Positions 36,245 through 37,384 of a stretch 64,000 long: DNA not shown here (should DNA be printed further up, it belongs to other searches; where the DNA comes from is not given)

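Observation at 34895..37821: Unusually large secreted tyrosinase with an accessory module and a cotranscribed membrane-anchored partner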

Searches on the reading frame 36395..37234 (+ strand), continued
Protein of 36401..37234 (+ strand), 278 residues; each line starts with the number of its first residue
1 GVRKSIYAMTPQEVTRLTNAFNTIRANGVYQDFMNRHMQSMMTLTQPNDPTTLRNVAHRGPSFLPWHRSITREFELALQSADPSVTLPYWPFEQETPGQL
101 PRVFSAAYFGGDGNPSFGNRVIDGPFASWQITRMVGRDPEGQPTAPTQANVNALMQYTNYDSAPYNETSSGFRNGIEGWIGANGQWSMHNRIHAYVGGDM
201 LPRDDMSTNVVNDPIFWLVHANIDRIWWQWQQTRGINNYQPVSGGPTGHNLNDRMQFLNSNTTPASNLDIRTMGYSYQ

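Call 94: find_related_loci(query=A10, collection=metagenome_contigs, flank=4000)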
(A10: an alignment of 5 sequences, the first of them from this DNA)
Query A10 (280 aa) in metagenome_contigs; peptide patterns used: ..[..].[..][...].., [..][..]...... (x = any residue, [..] = any of these).
85 stretches matched a pattern; 2 encode a relative of the query (tblastn E <= 1e-3); 2 distinct loci.
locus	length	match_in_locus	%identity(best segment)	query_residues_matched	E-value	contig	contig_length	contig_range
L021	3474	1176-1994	64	4-279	4e-120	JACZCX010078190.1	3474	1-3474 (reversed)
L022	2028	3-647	58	61-279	2e-82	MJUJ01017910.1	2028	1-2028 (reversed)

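Call 97: search_protein_families(library=pfam, proteins=[L021:2007-2543:+, L022:604-1140:+, L021:675-2000:+], max_evalue=0.1)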
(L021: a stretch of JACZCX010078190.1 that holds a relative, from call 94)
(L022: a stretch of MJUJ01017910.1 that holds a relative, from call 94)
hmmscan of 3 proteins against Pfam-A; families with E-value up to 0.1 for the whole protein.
L021:2007-2543:+ (178 aa): 0 families

L022:604-1140:+ (178 aa): 2 families
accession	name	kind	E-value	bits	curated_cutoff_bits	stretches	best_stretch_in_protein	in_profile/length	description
PF13131.11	DUF3951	-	0.026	15.2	26.3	1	24-63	8-47/52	Protein of unknown function (DUF3951)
PF15604.11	Ntox15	-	0.05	14.1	22.5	1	59-114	27-82/153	Novel toxin 15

L021:675-2000:+ (441 aa): 1 family
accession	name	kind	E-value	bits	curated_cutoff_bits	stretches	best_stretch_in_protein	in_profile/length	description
PF00264.25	Tyrosinase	-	1.6e-37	130.4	22.6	1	195-395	3-214/214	Common central domain of tyrosinase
